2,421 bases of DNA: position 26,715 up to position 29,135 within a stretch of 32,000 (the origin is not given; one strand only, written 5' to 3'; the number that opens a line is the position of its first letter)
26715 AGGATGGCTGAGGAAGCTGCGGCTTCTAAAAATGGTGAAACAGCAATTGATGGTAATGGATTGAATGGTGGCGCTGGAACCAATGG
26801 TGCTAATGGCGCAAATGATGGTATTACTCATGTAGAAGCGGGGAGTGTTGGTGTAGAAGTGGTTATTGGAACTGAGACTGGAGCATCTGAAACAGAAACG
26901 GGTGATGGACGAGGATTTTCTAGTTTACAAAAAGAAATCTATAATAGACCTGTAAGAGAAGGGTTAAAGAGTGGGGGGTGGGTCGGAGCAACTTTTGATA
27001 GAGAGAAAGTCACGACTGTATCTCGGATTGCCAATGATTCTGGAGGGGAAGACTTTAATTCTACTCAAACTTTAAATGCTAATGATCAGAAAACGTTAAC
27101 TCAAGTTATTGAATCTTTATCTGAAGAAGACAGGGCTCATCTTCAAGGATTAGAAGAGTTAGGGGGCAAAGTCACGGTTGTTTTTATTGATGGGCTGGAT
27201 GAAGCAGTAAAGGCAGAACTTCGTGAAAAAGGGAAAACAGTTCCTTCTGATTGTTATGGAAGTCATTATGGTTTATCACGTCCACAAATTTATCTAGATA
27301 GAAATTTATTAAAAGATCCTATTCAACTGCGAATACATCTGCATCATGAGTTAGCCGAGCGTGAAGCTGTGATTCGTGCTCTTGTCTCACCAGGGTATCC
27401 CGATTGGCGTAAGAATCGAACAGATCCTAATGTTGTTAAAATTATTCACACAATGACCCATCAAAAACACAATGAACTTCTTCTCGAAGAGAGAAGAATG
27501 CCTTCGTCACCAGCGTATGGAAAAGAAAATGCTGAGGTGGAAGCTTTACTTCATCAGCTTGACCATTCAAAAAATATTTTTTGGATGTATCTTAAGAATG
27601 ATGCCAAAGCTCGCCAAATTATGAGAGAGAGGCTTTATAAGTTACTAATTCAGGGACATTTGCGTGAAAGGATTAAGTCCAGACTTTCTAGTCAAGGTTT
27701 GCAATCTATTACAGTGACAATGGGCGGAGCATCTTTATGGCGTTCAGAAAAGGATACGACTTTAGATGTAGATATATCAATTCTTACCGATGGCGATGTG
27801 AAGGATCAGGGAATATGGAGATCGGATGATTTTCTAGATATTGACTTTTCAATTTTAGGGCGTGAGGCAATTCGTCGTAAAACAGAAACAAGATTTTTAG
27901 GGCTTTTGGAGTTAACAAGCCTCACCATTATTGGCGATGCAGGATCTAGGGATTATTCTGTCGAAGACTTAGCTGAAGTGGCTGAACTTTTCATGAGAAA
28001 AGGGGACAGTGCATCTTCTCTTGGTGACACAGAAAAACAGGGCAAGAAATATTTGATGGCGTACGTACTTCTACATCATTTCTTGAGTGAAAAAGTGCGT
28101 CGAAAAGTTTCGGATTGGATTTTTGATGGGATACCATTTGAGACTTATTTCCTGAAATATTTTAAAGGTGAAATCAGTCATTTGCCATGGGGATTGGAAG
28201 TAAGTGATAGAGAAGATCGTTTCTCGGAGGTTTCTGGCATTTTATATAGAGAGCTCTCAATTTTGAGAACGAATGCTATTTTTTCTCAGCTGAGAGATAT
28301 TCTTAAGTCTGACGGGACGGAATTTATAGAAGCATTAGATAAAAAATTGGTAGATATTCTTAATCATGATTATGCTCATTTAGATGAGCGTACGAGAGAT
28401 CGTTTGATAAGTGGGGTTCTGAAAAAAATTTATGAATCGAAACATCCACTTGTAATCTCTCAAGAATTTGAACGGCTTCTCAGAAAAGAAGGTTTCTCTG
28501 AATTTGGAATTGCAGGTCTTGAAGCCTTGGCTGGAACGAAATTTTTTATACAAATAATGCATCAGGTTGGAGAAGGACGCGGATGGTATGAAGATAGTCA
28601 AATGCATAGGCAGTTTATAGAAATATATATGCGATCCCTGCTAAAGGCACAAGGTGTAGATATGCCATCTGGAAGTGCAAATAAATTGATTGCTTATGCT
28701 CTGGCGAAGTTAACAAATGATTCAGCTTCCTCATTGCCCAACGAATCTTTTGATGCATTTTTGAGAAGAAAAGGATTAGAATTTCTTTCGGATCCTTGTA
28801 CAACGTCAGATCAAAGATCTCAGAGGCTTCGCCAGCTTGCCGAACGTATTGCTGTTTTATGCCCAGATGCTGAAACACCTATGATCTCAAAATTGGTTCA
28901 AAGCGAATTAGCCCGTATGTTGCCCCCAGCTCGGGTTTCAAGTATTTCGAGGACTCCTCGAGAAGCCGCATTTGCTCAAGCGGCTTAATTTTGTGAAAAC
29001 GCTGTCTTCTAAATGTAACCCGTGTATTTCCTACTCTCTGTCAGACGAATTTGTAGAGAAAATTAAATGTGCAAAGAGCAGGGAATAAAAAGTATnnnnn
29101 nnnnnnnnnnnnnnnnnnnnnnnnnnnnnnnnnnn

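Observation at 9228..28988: Uninterrupted 19.8-kb gene for a 6,586-aa, mostly helical, signal-peptide-bearing protein that strings together several unrelated enzyme modules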

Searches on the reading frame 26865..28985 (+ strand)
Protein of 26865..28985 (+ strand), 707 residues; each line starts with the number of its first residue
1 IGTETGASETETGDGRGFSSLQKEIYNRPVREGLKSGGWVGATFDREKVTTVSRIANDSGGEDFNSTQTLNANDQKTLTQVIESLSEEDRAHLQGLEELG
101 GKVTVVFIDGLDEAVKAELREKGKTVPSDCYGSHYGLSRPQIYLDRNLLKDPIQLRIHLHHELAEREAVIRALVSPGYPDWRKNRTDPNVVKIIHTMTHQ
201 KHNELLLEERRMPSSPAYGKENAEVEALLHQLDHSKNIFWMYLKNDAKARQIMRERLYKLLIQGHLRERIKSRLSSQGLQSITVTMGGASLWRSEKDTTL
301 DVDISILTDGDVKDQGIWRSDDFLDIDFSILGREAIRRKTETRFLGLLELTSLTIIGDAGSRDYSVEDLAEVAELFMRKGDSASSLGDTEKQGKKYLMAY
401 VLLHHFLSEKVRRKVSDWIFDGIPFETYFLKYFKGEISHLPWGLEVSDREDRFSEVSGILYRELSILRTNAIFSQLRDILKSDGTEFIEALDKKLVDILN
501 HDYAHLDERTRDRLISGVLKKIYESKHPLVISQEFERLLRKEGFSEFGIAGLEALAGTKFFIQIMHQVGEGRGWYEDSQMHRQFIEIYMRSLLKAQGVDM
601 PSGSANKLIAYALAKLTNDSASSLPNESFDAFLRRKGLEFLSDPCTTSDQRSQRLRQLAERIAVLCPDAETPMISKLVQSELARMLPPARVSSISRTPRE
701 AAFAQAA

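Call 30: search_solved_structures(query=window:26865-28985:+, max_evalue=10)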
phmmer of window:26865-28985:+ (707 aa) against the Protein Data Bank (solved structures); distinct sequences matched with E-value up to 10: 0.

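Call 65: find_homologous_proteins(query=window:26895-28985:+, max_evalue=0.001)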
Query window:26895-28985:+: 8000 candidates shared short words with the query, none scored E <= 0.001.

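Call 66: find_related_loci(query=window:26895-28985:+, collection=metagenome_contigs, flank=10000)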
Query window:26895-28985:+ (697 aa) in metagenome_contigs; peptide patterns used: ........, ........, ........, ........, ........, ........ (x = any residue, [..] = any of these).
86 stretches matched a pattern, but none encodes a relative of the query by tblastn (E <= 1e-3).

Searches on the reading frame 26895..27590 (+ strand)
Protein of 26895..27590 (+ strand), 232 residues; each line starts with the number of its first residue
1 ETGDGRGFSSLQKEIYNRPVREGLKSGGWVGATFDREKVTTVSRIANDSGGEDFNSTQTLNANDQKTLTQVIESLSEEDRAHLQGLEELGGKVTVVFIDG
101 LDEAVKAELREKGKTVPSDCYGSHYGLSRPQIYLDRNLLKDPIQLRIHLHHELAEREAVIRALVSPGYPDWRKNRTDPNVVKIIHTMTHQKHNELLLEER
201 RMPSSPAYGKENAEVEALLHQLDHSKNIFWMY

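Call 64: search_protein_families(library=pfam, proteins=[window:26895-27590:+], max_evalue=10)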
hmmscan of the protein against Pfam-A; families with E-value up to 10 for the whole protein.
window:26895-27590:+ (232 aa): 2 families
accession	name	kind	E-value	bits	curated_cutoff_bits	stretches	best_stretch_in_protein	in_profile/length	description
PF20184.3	DUF6547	-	0.22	12.3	27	1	56-123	29-100/117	Family of unknown function (DUF6547)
PF03448.22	MgtE_N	-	0.26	12.3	25.9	1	59-111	45-95/102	MgtE intracellular N domain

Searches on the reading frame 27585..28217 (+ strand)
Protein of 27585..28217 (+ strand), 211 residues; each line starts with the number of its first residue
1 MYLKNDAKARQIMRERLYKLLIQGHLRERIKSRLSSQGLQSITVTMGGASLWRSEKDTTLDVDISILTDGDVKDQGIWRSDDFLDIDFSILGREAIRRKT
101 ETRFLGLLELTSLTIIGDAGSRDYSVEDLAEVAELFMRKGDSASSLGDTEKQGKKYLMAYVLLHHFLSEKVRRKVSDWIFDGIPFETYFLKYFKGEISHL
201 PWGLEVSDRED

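Call 80: search_dna_similar(query=window:27585-28217:+, collection=plasmids, mode=protein, max_evalue=10, max_rows=25)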
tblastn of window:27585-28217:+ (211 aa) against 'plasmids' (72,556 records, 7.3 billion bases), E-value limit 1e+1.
No match.

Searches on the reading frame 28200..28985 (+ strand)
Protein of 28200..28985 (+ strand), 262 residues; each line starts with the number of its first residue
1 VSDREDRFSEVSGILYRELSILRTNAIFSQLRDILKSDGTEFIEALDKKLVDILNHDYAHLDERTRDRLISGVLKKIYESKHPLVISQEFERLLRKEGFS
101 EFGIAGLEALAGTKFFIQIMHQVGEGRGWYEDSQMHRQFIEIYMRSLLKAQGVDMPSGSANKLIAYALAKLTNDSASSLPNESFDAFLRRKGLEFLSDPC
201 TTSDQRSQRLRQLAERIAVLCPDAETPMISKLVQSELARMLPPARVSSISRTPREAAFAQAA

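Call 64: search_protein_families(library=pfam, proteins=[window:28200-28985:+], max_evalue=10)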
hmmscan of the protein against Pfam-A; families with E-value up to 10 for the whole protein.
window:28200-28985:+ (262 aa): 1 family
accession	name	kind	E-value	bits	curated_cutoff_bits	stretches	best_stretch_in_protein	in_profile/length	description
PF21845.1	DUF6904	-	0.24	11.6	27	1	41-81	162-202/238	Domain of unknown function (DUF6904)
